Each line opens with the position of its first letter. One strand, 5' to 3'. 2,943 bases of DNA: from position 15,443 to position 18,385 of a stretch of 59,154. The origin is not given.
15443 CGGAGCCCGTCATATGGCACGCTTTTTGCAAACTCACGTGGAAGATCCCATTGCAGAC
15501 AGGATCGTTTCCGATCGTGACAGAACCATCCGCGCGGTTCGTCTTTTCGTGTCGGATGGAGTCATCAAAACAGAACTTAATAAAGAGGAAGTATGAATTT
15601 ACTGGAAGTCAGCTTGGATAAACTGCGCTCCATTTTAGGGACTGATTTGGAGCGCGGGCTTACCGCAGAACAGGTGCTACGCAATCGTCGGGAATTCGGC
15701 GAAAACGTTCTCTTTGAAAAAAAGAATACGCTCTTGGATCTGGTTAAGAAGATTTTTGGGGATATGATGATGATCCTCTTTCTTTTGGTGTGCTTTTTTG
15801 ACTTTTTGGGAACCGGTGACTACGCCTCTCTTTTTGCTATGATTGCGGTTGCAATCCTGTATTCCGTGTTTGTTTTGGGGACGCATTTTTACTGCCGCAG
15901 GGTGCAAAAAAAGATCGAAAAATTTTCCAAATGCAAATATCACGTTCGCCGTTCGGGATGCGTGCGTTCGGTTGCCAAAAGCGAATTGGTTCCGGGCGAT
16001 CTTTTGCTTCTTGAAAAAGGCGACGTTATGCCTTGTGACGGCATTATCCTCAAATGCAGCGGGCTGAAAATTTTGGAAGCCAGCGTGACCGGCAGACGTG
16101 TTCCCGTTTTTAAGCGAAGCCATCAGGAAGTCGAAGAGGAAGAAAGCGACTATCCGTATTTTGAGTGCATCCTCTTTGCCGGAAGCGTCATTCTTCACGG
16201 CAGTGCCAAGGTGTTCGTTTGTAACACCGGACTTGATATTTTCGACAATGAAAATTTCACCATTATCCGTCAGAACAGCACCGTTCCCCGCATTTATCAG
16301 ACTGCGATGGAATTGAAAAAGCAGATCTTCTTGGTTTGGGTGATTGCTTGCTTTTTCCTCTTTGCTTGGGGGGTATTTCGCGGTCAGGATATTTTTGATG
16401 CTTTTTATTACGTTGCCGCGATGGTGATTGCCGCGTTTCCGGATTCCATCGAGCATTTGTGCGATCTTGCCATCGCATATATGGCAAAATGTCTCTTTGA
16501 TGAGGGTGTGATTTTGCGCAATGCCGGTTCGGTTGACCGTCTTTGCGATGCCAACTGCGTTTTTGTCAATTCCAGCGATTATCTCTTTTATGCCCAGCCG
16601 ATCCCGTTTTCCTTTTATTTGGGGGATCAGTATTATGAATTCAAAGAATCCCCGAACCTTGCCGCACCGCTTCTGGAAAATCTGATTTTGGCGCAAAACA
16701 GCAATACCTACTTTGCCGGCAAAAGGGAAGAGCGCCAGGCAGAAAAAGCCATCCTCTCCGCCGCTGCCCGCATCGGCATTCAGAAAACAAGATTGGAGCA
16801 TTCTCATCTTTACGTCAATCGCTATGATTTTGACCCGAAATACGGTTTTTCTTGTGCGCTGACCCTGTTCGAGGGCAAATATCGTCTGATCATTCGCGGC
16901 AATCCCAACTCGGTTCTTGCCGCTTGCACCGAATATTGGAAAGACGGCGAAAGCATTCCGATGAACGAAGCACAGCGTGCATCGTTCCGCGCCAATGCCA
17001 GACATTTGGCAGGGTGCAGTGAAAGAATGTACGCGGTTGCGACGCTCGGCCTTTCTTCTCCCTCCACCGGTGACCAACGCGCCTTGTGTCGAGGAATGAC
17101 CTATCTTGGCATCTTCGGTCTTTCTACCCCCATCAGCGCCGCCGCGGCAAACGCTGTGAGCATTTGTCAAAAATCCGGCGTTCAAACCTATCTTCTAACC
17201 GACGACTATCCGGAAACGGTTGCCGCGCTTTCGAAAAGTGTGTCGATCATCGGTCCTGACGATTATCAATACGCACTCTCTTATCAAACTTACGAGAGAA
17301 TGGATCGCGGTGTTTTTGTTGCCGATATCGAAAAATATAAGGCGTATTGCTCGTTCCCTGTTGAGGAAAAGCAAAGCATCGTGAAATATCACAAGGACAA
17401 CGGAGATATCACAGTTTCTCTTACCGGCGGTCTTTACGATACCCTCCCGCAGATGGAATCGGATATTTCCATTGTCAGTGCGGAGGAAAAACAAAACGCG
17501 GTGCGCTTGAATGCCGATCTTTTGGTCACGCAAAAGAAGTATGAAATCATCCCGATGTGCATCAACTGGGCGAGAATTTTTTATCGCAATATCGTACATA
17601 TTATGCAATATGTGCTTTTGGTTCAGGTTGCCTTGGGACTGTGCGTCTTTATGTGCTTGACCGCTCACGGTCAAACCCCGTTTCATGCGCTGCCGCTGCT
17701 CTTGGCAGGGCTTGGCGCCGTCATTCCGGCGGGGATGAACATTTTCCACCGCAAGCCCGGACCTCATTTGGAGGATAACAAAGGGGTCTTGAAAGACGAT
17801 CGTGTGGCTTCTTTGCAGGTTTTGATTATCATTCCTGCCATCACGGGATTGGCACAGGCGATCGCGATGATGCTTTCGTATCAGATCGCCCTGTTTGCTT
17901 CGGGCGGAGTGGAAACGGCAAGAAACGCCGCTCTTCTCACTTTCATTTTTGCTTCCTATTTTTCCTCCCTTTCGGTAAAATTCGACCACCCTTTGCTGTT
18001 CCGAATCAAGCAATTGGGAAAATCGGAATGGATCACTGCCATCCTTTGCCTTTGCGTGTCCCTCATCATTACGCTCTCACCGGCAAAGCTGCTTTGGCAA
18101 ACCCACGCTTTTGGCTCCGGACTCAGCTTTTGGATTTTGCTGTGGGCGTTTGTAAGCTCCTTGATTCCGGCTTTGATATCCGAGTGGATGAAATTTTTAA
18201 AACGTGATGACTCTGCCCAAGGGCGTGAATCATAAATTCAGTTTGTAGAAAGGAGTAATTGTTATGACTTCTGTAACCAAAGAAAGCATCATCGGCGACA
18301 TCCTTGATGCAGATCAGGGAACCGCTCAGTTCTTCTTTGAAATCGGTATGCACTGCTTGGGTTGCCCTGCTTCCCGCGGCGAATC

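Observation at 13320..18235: ClpX-type zinc ribbon fused to a ClpC-like double AAA+ unfoldase, translationally coupled to a catalytically dead P-type ATPase paralog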

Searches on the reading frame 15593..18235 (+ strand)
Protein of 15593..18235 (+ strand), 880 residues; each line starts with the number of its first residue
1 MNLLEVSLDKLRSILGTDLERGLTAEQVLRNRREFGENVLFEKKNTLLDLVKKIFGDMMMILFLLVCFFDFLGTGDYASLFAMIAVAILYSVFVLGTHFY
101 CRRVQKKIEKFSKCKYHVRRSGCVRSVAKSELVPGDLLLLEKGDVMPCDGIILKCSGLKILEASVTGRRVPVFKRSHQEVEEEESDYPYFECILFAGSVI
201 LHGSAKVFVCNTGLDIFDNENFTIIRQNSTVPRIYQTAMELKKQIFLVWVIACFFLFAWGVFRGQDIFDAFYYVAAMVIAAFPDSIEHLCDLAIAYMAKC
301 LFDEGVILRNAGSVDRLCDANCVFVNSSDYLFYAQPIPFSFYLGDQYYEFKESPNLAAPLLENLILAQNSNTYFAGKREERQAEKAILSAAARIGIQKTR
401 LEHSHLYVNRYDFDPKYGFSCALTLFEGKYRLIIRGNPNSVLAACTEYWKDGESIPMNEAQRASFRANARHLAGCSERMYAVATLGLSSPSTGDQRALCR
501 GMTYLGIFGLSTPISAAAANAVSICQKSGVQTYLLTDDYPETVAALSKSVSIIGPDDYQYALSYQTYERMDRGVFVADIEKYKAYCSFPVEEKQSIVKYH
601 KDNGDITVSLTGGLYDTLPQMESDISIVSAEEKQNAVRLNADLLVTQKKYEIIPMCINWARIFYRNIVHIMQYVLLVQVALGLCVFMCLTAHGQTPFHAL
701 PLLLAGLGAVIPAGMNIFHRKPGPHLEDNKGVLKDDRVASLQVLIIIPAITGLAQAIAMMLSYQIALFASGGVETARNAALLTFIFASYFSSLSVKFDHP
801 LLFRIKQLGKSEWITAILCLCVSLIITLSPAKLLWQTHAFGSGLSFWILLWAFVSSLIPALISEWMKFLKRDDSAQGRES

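Call 3: search_protein_families(library=pfam, proteins=[window:15593-18235:+], max_evalue=0.01)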
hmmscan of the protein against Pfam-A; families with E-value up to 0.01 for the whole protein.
window:15593-18235:+ (880 aa): 4 families
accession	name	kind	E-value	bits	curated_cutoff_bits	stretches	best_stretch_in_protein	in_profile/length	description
PF00122.25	E1-E2_ATPase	-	1.8e-25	90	28.1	1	115-296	6-173/181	E1-E2 ATPase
PF00690.31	Cation_ATPase_N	-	1.8e-09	37.5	20.4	1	7-65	5-64/69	Cation transporter/ATPase, N-terminus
PF00689.26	Cation_ATPase_C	-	7e-09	36.1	27.3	1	695-869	2-175/175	Cation transporting ATPase, C-terminus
PF13246.12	Cation_ATPase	-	0.00018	21.9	21.7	1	382-448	23-91/91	Cation transport ATPase (P-type)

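Call 4: search_protein_families(library=ncbifam, proteins=[window:15593-18235:+], max_evalue=0.001)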
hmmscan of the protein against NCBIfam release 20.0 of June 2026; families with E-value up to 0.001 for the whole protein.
window:15593-18235:+ (880 aa): 17 families
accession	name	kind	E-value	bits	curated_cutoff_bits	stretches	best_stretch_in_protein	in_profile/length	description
TIGR01522.1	ATPase-IIA2_Ca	equivalog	4e-46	157.2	798.3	1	5-706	6-689/854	calcium-transporting P-type ATPase, PMR1-type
TIGR01517.1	ATPase-IIB_Ca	equivalog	6.4e-39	133.8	507.05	1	12-761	45-783/882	calcium-translocating P-type ATPase, PMCA-type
TIGR01524.1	ATPase-IIIB_Mg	equivalog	2.1e-30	105.3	610.75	2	12-310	24-326/867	magnesium-translocating P-type ATPase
TIGR01523.1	ATPase-IID_K-Na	equivalog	1e-28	99.5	645.05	2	13-215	17-220/997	potassium/sodium efflux P-type ATPase, fungal-type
TIGR01116.1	ATPase-IIA1_Ca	equivalog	7e-27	93.9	703.4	2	52-319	2-264/799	calcium-translocating P-type ATPase, SERCA-type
TIGR01494.1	ATPase_P-type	subfamily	4.3e-26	91.4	62.3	2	87-176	3-95/478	HAD-IC family P-type ATPase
TIGR01106.1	ATPase-IIC_X-K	subfamily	4.8e-26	90.9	946.1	2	4-321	18-345/997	Na,H/K antiporter P-type ATPase subunit alpha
TIGR01647.1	ATPase-IIIA_H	equivalog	1.6e-25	89.4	615.5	1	22-692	1-621/755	plasma-membrane proton-efflux P-type ATPase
NF011702.0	PRK15122.1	subfamily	2.1e-20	72.3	975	1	21-698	48-731/907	magnesium-translocating P-type ATPase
TIGR01525.1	ATPase-IB_hvy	subfamily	2.6e-18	66.2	346.25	1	104-324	42-252/560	heavy metal translocating P-type ATPase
TIGR01657.1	P-ATPase-V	hypoth_equivalog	7.6e-16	56.8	618.25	1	18-202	135-322/1055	ATP13A2 family polyamine export P-type ATPase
TIGR01512.1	ATPase-IB2_Cd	subfamily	1.1e-09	37.6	313.5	1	89-181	27-117/494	cadmium family heavy metal-translocating P-type ATPase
TIGR01511.1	ATPase-IB1_Cu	subfamily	4.3e-08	32.5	397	1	126-324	88-265/542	copper-translocating P-type ATPase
TIGR01497.1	kdpB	equivalog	4.6e-06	25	527.9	1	117-178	109-169/675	potassium-transporting ATPase subunit KdpB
NF033775.1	P_type_ZntA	exception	0.00011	20.7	1240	0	122-180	245-302/732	Zn(II)/Cd(II)/Pb(II) translocating P-type ATPase ZntA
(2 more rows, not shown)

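Call 6: search_solved_structures(query=window:15593-18235:+, show_alignments=1)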
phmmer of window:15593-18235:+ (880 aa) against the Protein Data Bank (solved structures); distinct sequences matched with E-value up to 0.001: 88 (the best 60 are shown).
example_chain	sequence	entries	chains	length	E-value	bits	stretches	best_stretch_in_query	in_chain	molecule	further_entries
6zhf_A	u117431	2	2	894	1.7e-44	155.2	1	19-856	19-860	Calcium-transporting ATPase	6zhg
9euq_A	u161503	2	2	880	1.7e-44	155.2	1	19-856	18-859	Calcium-transporting ATPase lmo0841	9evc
6zhh_A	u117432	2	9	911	1.5e-42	148.8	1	19-856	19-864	Calcium-transporting ATPase | Calcium-transporting ATPase lmo0841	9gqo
8iww_A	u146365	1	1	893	9e-34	119.7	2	5-321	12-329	Calcium-transporting ATPase type 2C member 1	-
8iwp_A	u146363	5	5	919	1e-33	119.6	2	5-321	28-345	Calcium-transporting ATPase type 2C member 1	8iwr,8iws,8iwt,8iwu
7yag_A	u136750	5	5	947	1.2e-33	119.4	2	5-321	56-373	Calcium-transporting ATPase type 2C member 1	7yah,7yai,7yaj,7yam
5mpm_A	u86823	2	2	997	3.1e-27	98.1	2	13-320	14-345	Sarcoplasmic/endoplasmic reticulum calcium ATPase 2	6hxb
7e7s_A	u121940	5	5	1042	3.5e-27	97.9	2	13-320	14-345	Sarcoplasmic/endoplasmic reticulum calcium ATPase 2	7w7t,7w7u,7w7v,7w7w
6ln5_A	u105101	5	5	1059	3.7e-27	97.9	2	13-320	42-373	Sarcoplasmic/endoplasmic reticulum calcium ATPase 2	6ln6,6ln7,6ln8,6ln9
5ztf_A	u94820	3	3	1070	3.9e-27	97.8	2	13-320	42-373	Sarcoplasmic/endoplasmic reticulum calcium ATPase 2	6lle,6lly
7bt2_A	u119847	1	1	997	1.5e-26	95.9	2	13-320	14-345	Sarcoplasmic/endoplasmic reticulum calcium ATPase 2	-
6jju_A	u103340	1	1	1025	1.6e-26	95.8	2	13-320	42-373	Sarcoplasmic/endoplasmic reticulum calcium ATPase 2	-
8qmp_A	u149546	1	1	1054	6.2e-26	93.8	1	270-727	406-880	Calcium-transporting ATPase 8, plasma membrane-type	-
7x21_A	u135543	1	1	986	1.3e-25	92.7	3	10-324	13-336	Potassium-transporting ATPase alpha chain 2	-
8k1l_A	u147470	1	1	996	1.3e-25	92.7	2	6-323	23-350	Na+,K+-ATPase alpha2KK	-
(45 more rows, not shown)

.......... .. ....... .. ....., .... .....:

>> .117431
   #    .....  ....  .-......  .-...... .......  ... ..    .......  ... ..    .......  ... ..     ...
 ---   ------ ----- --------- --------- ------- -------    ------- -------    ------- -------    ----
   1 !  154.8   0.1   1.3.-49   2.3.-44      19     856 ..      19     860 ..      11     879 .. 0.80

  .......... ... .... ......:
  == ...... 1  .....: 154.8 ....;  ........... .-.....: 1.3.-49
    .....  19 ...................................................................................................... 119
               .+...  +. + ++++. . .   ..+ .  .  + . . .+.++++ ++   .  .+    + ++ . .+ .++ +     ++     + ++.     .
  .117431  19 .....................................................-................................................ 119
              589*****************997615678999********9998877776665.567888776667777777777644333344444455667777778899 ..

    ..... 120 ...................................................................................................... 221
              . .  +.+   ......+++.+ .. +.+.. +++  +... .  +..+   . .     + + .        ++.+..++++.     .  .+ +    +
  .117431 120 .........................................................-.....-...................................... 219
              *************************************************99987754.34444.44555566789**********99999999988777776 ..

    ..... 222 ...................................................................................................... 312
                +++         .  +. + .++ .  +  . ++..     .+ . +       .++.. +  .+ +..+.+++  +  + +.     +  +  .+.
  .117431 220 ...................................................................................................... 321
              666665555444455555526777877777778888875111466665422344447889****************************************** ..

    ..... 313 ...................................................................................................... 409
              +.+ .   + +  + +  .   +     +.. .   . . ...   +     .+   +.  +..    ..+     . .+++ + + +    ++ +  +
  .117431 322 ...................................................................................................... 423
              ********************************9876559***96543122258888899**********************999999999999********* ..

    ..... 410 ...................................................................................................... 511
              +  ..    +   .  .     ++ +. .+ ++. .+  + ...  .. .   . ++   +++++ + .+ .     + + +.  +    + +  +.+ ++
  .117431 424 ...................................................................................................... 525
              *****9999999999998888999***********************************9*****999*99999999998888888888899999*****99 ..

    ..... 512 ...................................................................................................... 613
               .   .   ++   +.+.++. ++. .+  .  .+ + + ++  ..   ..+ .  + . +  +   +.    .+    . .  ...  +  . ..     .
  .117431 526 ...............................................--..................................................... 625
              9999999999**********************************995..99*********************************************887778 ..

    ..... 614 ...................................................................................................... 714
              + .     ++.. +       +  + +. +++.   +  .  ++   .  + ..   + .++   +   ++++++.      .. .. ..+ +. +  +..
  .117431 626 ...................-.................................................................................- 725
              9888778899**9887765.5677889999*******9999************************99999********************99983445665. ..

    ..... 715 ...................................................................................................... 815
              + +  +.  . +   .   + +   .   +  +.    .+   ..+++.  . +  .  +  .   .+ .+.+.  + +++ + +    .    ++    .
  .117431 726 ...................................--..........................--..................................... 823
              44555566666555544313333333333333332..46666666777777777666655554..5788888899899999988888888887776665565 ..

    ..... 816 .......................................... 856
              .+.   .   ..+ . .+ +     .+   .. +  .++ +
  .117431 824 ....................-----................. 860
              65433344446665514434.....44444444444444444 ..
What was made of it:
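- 15593..18235 (+): Pseudo-P2A-type ATPase, 880 aa: full A/N/P headpiece and about 10 TM helices, with all catalytic and ion-site residues replaced. LMCA1 alignment (call 6).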

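Call 8: find_homologous_proteins(query=window:15593-18235:+, max_evalue=1e-10)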
Query window:15593-18235:+ (880 aa): 378 proteins with E <= 1e-10 among 8000 candidates; the best 120 are listed.
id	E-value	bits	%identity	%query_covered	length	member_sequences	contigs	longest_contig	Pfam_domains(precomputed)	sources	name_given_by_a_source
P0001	0.0e+0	2008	100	100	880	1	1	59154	PF13246.13,PF00689.27,PF00690.32,PF00122.26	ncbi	-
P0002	0.0e+0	1554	78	100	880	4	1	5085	PF13246.13,PF00689.27,PF00690.32,PF00122.26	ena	-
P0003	0.0e+0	1517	76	100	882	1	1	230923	PF13246.13,PF00690.32,PF00122.26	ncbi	-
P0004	0.0e+0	1498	74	100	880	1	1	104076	PF13246.13,PF00690.32,PF00122.26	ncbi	-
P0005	0.0e+0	1481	73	100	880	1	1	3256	PF13246.13,PF00690.32,PF00122.26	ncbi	-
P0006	0.0e+0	1462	72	100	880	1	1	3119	PF13246.13,PF00690.32,PF00122.26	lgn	-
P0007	0.0e+0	1445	71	100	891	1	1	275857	PF13246.13,PF00689.27,PF00690.32,PF00122.26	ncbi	-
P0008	0.0e+0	1418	70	100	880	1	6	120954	PF13246.13,PF00690.32,PF00122.26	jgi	-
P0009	0.0e+0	1397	69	100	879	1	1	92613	PF13246.13,PF00690.32,PF00122.26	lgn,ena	-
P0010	0.0e+0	1389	69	100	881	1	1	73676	PF13246.13,PF00690.32,PF00122.26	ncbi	-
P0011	0.0e+0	1381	68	100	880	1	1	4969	PF13246.13,PF00690.32,PF00122.26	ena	-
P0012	0.0e+0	1373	68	100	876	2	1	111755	PF13246.13,PF00689.27,PF00690.32,PF00122.26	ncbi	-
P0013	0.0e+0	1368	68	100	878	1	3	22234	PF13246.13,PF00689.27,PF00690.32,PF00122.26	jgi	-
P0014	0.0e+0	1365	68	100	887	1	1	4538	PF13246.13,PF00690.32,PF00122.26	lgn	-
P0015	0.0e+0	1365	67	100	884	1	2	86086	PF13246.13,PF00690.32,PF00122.26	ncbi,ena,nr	ncbi:MAG: cation-transporting P-type ATPase [Clostridia bacterium]|nr:cation-transporting P-type ATP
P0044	0.0e+0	1041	53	100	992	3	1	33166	PF13246.13,PF00690.32,PF00122.26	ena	-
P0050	1.1e-129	452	31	99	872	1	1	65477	PF00689.27,PF00122.26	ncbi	-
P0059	5.4e-116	407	29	99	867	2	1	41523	PF13246.13,PF00689.27,PF00122.26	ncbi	-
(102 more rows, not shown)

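Call 11: find_encoding_contigs(protein=P0007, flank=8000, max_places=2)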
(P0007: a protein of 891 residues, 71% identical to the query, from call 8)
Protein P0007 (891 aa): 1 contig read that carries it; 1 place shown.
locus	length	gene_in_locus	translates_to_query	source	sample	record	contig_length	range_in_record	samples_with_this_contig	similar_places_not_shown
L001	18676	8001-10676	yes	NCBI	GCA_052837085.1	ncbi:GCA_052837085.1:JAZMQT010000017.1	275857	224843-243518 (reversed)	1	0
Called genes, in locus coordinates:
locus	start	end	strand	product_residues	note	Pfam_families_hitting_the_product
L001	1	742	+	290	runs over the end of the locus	PF00005:ABC_tran, PF02463:SMC_N, PF13304:AAA_21 (faint)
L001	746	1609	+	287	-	PF02463:SMC_N, PF00005:ABC_tran, PF13175:AAA_15 (faint), PF13304:AAA_21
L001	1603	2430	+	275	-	PF02361:CbiQ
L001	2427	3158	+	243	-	PF01416:PseudoU_synth_1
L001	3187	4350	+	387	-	PF18975:DUF5711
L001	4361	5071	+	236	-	PF02674:Colicin_V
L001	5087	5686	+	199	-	PF01066:CDP-OH_P_transf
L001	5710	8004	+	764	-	PF05621:TniB (weak), PF00004:AAA, PF07728:AAA_5 (weak), PF17871:AAA_lid_9, PF00004:AAA, PF07724:AAA_2, PF07728:AAA_5, PF10431:ClpB_D2-small, +12 more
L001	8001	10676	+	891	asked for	PF00690:Cation_ATPase_N, PF00122:E1-E2_ATPase, PF13246:Cation_ATPase, PF00689:Cation_ATPase_C (weak)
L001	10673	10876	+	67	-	PF08984:DUF1858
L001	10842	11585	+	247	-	PF12847:Methyltransf_18, PF04816:TrmK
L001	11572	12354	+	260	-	PF01784:DUF34_NIF3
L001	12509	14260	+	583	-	PF00496:SBP_bac_5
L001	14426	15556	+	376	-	PF11258:DUF3048, PF17479:DUF3048_C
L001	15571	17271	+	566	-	PF03485:Arg_tRNA_synt_N, PF00750:tRNA-synt_1d, PF05746:DALR_1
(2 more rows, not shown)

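Call 12: find_encoding_contigs(protein=P0044, flank=8000, max_places=2)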
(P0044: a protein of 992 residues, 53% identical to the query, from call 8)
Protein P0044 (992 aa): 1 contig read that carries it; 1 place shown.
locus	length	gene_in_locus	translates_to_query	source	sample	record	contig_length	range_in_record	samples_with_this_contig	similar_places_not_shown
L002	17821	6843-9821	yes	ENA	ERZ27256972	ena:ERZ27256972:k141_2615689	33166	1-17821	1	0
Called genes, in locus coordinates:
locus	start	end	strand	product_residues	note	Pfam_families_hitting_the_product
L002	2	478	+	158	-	?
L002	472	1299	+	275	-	PF02361:CbiQ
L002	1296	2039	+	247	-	PF01416:PseudoU_synth_1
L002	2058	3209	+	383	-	PF18975:DUF5711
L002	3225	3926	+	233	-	PF02674:Colicin_V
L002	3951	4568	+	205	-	PF01066:CDP-OH_P_transf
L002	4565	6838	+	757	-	PF13191:AAA_16 (weak), PF00004:AAA, PF07728:AAA_5 (weak), PF17871:AAA_lid_9, PF07724:AAA_2, PF07728:AAA_5, PF00004:AAA, PF10431:ClpB_D2-small, +14 more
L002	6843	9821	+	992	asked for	PF00690:Cation_ATPase_N (weak), PF00122:E1-E2_ATPase, PF13246:Cation_ATPase (weak)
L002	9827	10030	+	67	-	PF08984:DUF1858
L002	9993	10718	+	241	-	PF12847:Methyltransf_18, PF04816:TrmK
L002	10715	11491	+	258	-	PF01784:DUF34_NIF3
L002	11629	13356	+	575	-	PF00496:SBP_bac_5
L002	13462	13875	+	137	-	-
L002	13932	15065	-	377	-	PF02615:Ldh_2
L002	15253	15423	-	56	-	PF00037:Fer4 (weak), PF13237:Fer4_10, PF14697:Fer4_21 (faint), PF12838:Fer4_7, PF13187:Fer4_9, PF12797:Fer4_2 (weak), PF12837:Fer4_6 (weak), PF00037:Fer4, +5 more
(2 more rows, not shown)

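Call 13: find_encoding_contigs(protein=P0050, flank=8000, max_places=2)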
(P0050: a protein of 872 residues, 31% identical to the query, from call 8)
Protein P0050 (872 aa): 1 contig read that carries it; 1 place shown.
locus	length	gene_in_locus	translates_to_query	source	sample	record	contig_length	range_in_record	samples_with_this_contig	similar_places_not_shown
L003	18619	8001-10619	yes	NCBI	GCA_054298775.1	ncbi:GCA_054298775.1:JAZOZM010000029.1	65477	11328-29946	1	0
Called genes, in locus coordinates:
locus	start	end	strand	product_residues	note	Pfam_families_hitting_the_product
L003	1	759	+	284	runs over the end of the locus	PF00005:ABC_tran, PF02463:SMC_N, PF13304:AAA_21 (faint)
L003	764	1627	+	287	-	PF00005:ABC_tran, PF02463:SMC_N (weak), PF13304:AAA_21 (faint)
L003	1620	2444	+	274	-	PF02361:CbiQ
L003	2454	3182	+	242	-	PF01416:PseudoU_synth_1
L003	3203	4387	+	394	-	PF18975:DUF5711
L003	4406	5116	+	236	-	PF02674:Colicin_V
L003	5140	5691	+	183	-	PF01066:CDP-OH_P_transf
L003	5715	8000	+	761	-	PF13191:AAA_16 (weak), PF13401:AAA_22 (weak), PF00004:AAA, PF17871:AAA_lid_9, PF07724:AAA_2, PF00004:AAA, PF07728:AAA_5, PF10431:ClpB_D2-small, +11 more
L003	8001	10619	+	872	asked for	PF00122:E1-E2_ATPase, PF00689:Cation_ATPase_C (weak)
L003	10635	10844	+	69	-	PF08984:DUF1858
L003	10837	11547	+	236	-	PF12847:Methyltransf_18, PF04816:TrmK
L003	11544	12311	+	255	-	PF01784:DUF34_NIF3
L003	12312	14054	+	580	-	PF05833:NFACT_N, PF05670:NFACT-R_1, PF18297:NFACT-R_2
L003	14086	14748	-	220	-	PF01520:Amidase_3, PF06347:SH3_4 (weak), PF08239:SH3_3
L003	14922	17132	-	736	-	PF13439:Glyco_transf_4, PF13477:Glyco_trans_4_2, PF13579:Glyco_trans_4_4, PF00534:Glycos_transf_1, PF13692:Glyco_trans_1_4, PF04230:PS_pyruv_trans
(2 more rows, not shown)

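Call 14: find_encoding_contigs(protein=P0059, flank=8000, max_places=2)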
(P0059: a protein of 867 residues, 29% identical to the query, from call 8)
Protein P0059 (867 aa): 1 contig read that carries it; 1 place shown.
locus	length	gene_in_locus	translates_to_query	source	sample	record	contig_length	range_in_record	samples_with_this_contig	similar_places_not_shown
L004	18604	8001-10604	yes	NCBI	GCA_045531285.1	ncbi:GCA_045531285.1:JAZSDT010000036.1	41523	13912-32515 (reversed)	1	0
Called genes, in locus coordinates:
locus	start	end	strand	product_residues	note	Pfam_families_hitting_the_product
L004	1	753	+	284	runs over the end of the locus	PF00005:ABC_tran, PF02463:SMC_N, PF13304:AAA_21 (faint)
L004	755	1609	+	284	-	PF00005:ABC_tran, PF02463:SMC_N (weak), PF13304:AAA_21 (weak)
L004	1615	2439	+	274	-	PF02361:CbiQ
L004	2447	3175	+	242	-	PF01416:PseudoU_synth_1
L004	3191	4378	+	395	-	PF18975:DUF5711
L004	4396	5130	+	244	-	PF02674:Colicin_V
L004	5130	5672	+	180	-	PF01066:CDP-OH_P_transf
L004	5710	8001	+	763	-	PF01078:Mg_chelatase (faint), PF13191:AAA_16 (weak), PF00004:AAA, PF17871:AAA_lid_9, PF07724:AAA_2, PF00004:AAA, PF07728:AAA_5, PF10431:ClpB_D2-small, +11 more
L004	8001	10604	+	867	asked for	PF00122:E1-E2_ATPase, PF13246:Cation_ATPase, PF00689:Cation_ATPase_C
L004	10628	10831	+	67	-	PF08984:DUF1858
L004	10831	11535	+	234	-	PF12847:Methyltransf_18, PF04816:TrmK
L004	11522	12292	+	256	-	PF01784:DUF34_NIF3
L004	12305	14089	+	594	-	PF05833:NFACT_N, PF05670:NFACT-R_1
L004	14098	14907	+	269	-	PF00657:Lipase_GDSL, PF13472:Lipase_GDSL_2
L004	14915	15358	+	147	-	PF14270:DUF4358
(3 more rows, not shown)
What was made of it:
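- Unrelated housekeeping genes (truA, trmK, nif3) share the string (calls 11-14).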
